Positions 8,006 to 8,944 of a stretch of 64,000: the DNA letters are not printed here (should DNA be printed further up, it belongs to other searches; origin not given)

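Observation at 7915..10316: Low-GC islet next to blaR1: HNH endonuclease with unknown N-terminal domain plus AAA/DUF4143 ATPase-nuclease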

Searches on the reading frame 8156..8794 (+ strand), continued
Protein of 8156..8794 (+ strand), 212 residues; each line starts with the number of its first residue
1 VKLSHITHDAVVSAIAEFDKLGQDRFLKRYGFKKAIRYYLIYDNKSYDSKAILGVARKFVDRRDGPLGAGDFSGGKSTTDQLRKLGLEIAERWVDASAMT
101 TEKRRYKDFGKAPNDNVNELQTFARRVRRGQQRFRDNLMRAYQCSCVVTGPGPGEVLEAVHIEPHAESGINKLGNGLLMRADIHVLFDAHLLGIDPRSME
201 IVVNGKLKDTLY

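Call 72: predict_structure(alignment_id=A4)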
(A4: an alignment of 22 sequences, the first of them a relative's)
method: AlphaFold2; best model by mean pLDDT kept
length: 248 residues; sequences in the alignment: 22
mean_pLDDT: 86.4   pTM: 0.54
mean pLDDT of the five models: 86.4, 84.8, 83.9, 82.1, 81.5
residues with pLDDT >= 90: 161; 70-90: 47; 50-70: 28; < 50: 12
segments of 3 or more residues with pLDDT < 50: 97-106
pLDDT, mean of each block of 10 residues (from residue 1): 88 98 95 89 94 95 79 85 92 55 47 65 73 94 98 96 77 94 96 97 97 98 95 93 68
secondary structure, 60 per line:
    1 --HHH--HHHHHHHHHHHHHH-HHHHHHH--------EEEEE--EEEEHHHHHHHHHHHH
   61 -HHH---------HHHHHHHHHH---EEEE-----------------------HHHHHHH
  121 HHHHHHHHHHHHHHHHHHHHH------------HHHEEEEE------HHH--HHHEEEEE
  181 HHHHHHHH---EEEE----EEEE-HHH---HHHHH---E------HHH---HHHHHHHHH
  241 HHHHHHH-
elements in order: H8-21 H23-29 E38-42 E45-48 H49-60 H74-83 E87-90 H114-141 E157-161 E176-180 H181-188 E192-195 E200-203 H211-215 H232-247

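Call 74: fold_search(model_id=the predicted structure, library=pdb)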
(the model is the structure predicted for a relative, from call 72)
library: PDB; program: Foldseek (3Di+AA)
matches with E <= 10: 65; with E <= 0.001: 4
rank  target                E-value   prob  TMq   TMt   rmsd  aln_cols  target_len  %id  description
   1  6ghs                  1.4e-04  1.00  0.31  0.27   4.8       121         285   18  Modification dependent TagI restriction endonuclease (released 2018-08-29)
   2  6yex_A                4.7e-04  1.00  0.36  0.30   5.6       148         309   24  VcaM4I restriction endonuclease in the absence of DNA (released 2020-12-16)
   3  6yex_B                5.0e-04  1.00  0.35  0.29   8.0       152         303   24  VcaM4I restriction endonuclease in the absence of DNA (released 2020-12-16)
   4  5zmm_B                5.3e-04  1.00  0.27  0.13  14.9       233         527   21  Structure of the Type IV phosphorothioation-dependent restriction endonuclease ScoMcrA (released 2018-09-26)
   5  5zmm_A                2.4e-03  0.98  0.25  0.12  14.8       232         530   22  Structure of the Type IV phosphorothioation-dependent restriction endonuclease ScoMcrA (released 2018-09-26)
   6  5zmm_C                1.1e-01  0.41  0.22  0.11  14.5       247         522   21  Structure of the Type IV phosphorothioation-dependent restriction endonuclease ScoMcrA (released 2018-09-26)
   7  5zmm_E                1.9e-01  1.00  0.21  0.11   3.0        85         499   28  Structure of the Type IV phosphorothioation-dependent restriction endonuclease ScoMcrA (released 2018-09-26)
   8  5zmm_D                2.0e-01  0.77  0.23  0.12  13.1       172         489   23  Structure of the Type IV phosphorothioation-dependent restriction endonuclease ScoMcrA (released 2018-09-26)
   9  8fmf_D                2.6e-01  0.63  0.19  0.14  13.1       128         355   12  Structure of CBASS Cap5 from Pseudomonas syringae as an activated tetramer with the cyclic dinucleotide 3'2'-c-diAMP l (released 2024-02-07)
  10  6ghc_B                3.6e-01  0.21  0.19  0.17  11.5       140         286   16  Modification dependent EcoKMcrA restriction endonuclease (released 2018-08-08)
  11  8d2k_A                4.3e-01  0.28  0.21  0.07  11.8       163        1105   15  Structure of Acidothermus cellulolyticus Cas9 ternary complex (Cleavage Intermediate 2) (released 2023-12-20)
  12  9mb6_A                4.6e-01  0.20  0.18  0.06  12.6       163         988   16  Cryo-EM structure of wild-type SaCas9-guide RNA-mismatched target DNA complex (released 2026-03-18)
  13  6ghc_A                5.2e-01  0.11  0.17  0.15  12.5       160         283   16  Modification dependent EcoKMcrA restriction endonuclease (released 2018-08-08)
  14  9j1z_A                5.5e-01  0.38  0.15  0.24   8.5        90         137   12  Crystal structure of Nme1Cas9 HNH domain bound to anti-CRISPR AcrIIC1Nme1ST (released 2026-03-04)
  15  8d2q_A                5.5e-01  0.10  0.21  0.08  17.8       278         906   10  Structure of Acidothermus cellulolyticus Cas9 ternary complex (Post-cleavage 1) (released 2023-12-20)
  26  5zmm_F                1.5e+00  0.28  0.18  0.10  13.7       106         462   18  Structure of the Type IV phosphorothioation-dependent restriction endonuclease ScoMcrA (released 2018-09-26)
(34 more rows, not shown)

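Call 75: search_dna_similar(query=window:8156-8794:+, collection=plasmids, mode=protein, max_rows=12)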
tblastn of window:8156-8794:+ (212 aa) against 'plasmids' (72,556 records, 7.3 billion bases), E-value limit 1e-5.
Records with a match: 2266; places in all: 2819; records where one place covers at least 80% of the query: 6.
Best place of each record, by identity: <60% 2266.
By first word of the organism name: Escherichia 792; Klebsiella 387; Salmonella 374; Enterobacter 304; Citrobacter 151; Acinetobacter 54; Shigella 46; Pseudomonas 20; Raoultella 18; Leclercia 13; and 35 more.
By predicted mobility (MOB-suite, as given by PLSDB): conjugative 1704; non-mobilizable 337; mobilizable 225.
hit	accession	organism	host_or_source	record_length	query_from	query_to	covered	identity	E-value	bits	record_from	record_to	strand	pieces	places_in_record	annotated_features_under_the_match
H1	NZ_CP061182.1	Roseomonas haemaphysalidis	tick,pure culture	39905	11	212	95%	39.5%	2e-30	124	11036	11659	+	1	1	HNH endonuclease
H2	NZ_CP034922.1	Roseomonas mucosa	Homo sapiens,tissue sample,Clinical, ...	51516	11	212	95%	37.9%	5e-28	117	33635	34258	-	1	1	HNH endonuclease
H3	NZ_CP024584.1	Roseomonas sp. FDAARGOS_362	Homo sapiens,peripheral Blood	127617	11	212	95%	37.9%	5e-28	117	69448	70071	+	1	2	HNH endonuclease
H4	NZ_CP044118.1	Roseomonas mucosa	Homo sapiens,clinical isolate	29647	11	212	95%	36.0%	3e-28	118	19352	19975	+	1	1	HNH endonuclease signature motif containing protein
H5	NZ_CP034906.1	Roseomonas mucosa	Homo sapiens,tissue sample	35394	11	212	95%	36.0%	3e-28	118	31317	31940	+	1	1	HNH endonuclease signature motif containing protein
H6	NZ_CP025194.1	Roseomonas mucosa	Homo sapiens,clinical, human skin, ...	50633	11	212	95%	36.0%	3e-28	118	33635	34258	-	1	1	HNH endonuclease signature motif containing protein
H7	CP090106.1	Sinorhizobium meliloti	Medicago,Cell culture,Plant nodule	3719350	7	212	75%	41.5%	3e-15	146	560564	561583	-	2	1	DUF3427 domain-containing protein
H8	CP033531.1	Acinetobacter pittii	Homo sapiens,Bacterial culture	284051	2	101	47%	40.0%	3e-7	57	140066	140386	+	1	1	none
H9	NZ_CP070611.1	Rhodococcus koreensis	cell culture,rhizosphere of apple ...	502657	1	89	42%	44.4%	4e-13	75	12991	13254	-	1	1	HNH endonuclease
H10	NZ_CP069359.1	Microvirga sp. VF16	Vachellia farnesiana,Cell culture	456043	1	86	41%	45.5%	8e-12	71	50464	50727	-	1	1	none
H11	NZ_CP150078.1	Escherichia coli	cell culture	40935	10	101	43%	41.6%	5e-8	60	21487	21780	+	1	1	none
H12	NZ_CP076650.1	Escherichia coli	duck,Swabs of feces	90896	10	101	43%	41.6%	5e-8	60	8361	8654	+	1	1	DUF3883 domain-containing protein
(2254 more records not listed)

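Call 76: search_dna_similar(query=window:8156-8794:+, collection=phages, mode=protein, max_rows=10)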
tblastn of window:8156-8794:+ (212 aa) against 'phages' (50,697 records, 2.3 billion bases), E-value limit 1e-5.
Records with a match: 8; places in all: 8; records where one place covers at least 80% of the query: 0.
Best place of each record, by identity: <60% 8.
By first word of the organism name: Salmonella 5; Vibrio 2; Pantoea 1.
By host as written in the record: Salmonella enterica subsp. salamae 244/03 II 2; Salmonella enterica subsp. enterica serovar Newport 2; Pantoea agglomerans 1; Vibrio cyclitrophicus 10N.286.54.E5 1; Vibrio cyclitrophicus 10N.286.55.C4 1; - 1.
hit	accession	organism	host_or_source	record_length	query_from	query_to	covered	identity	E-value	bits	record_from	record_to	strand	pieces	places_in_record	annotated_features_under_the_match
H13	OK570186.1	Pantoea phage Nafs113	Pantoea agglomerans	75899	136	201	31%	48.5%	6e-9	61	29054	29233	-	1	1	HNH endonuclease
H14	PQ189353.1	Vibrio phage 10N.286.54.E5_PE002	Vibrio cyclitrophicus 10N.286.54.E5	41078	137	212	36%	42.1%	2e-12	71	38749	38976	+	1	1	hypothetical protein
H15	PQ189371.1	Vibrio phage 10N.286.55.C4_PE001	Vibrio cyclitrophicus 10N.286.55.C4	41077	137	212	36%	42.1%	2e-12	71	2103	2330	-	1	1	hypothetical protein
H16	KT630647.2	Salmonella phage SEN8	Salmonella enterica subsp. salamae ...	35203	136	201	31%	39.4%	8e-8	57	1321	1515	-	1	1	hypothetical protein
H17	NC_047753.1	Salmonella phage SEN8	Salmonella enterica subsp. salamae ...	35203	136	201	31%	39.4%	8e-8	57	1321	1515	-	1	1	HNH endonuclease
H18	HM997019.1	Salmonella phage 7-11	Salmonella enterica subsp. enterica ...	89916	145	201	27%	43.9%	2e-9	62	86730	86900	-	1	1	hypothetical protein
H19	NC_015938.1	Salmonella phage 7-11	Salmonella enterica subsp. enterica ...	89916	145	201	27%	43.9%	2e-9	62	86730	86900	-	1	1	hypothetical protein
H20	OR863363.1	Salmonella phage SeKF_80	Wastewater effluent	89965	145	201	27%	43.9%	2e-9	62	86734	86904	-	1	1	ParB-like partition protein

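Call 77: get_annotated_region(hit=H1, flank=5000)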
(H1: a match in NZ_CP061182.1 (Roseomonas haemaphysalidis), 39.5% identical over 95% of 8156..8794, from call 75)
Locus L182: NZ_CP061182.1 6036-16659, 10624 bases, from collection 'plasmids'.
description: Roseomonas haemaphysalidis strain 546 plasmid p546-5
organism: Roseomonas haemaphysalidis (NCBI taxid 2768162)
taxonomy: Bacteria; Pseudomonadota; Alphaproteobacteria; Rhodospirillales; Acetobacteraceae; Roseomonas; Roseomonas haemaphysalidis
host: -; source: tick,pure culture; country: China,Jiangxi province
typing (MOB-suite, as given by PLSDB): non-mobilizable
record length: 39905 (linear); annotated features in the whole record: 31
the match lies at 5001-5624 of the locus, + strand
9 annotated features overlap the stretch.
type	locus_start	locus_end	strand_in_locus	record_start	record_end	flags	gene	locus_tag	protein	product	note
CDS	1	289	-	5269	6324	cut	mcrC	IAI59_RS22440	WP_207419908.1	5-methylcytosine-specific restriction endonuclease system specificity protein McrC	GO:0009307 - DNA restriction-modification system [Evidence IEA]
CDS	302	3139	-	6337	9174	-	-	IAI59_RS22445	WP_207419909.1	DUF3578 domain-containing protein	-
CDS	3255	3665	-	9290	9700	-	-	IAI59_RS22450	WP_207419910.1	type II toxin-antitoxin system VapC family toxin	-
CDS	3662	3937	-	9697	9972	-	-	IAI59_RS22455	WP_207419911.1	type II toxin-antitoxin system prevent-host-death family antitoxin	GO:0008219 - cell death [Evidence IEA]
CDS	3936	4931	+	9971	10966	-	-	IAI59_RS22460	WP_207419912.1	DUF429 domain-containing protein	-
CDS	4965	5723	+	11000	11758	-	-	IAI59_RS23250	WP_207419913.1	HNH endonuclease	-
CDS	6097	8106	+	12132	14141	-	-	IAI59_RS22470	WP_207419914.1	UvrD-helicase domain-containing protein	-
CDS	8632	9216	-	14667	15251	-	-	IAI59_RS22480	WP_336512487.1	DUF305 domain-containing protein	-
CDS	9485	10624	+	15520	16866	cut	-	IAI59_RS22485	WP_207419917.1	phospholipase D family protein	-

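Call 78: get_annotated_region(hit=H12, flank=5000)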
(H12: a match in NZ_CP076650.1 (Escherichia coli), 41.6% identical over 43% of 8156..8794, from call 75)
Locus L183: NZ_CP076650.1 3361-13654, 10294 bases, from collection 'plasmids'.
description: Escherichia coli strain GD33 plasmid pNDM33-3, complete sequence
organism: Escherichia coli (NCBI taxid 562)
taxonomy: Bacteria; Pseudomonadota; Gammaproteobacteria; Enterobacterales; Enterobacteriaceae; Escherichia; Escherichia coli
host: -; source: duck,Swabs of feces; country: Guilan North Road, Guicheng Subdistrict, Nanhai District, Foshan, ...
typing (MOB-suite, as given by PLSDB): conjugative; replicon IncFIB,IncX1; relaxase MOBC; mating-pair formation MPF_T
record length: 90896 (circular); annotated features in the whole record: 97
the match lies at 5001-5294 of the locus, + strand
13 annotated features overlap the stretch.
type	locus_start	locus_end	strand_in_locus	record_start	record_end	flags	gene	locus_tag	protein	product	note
predicted_resistance_gene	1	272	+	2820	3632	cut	sul2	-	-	sulfonamide-resistant dihydropteroate synthase Sul2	predicted by amrfinderplus; class SULFONAMIDE; identity 100.0%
CDS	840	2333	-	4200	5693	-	-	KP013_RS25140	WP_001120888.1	IS91-like element ISVsa3 family transposase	-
CDS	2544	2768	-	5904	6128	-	-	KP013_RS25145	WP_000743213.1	hypothetical protein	-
CDS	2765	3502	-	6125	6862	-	-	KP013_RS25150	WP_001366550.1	recombinase family protein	GO:0006310 - DNA recombination [Evidence IEA]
CDS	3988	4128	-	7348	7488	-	-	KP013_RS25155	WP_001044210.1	hypothetical protein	-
CDS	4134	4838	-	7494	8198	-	-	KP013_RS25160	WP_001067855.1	IS6-like element IS26 family transposase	-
CDS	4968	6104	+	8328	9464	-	-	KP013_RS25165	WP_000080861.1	DUF3883 domain-containing protein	-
CDS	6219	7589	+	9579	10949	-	-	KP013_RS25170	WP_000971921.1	IS1182-like element ISCfr1 family transposase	-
CDS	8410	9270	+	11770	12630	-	-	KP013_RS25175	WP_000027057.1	broad-spectrum class A beta-lactamase TEM-1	-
predicted_resistance_gene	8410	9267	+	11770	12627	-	blaTEM-1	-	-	broad-spectrum class A beta-lactamase TEM-1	predicted by amrfinderplus; class BETA-LACTAM; identity 100.0%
CDS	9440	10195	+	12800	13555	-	-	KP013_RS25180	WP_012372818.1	16S rRNA (guanine(1405)-N(7))-methyltransferase RmtB1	-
predicted_resistance_gene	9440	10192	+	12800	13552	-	rmtB1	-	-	16S rRNA (guanine(1405)-N(7))-methyltransferase RmtB1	predicted by amrfinderplus; class AMINOGLYCOSIDE; identity 100.0%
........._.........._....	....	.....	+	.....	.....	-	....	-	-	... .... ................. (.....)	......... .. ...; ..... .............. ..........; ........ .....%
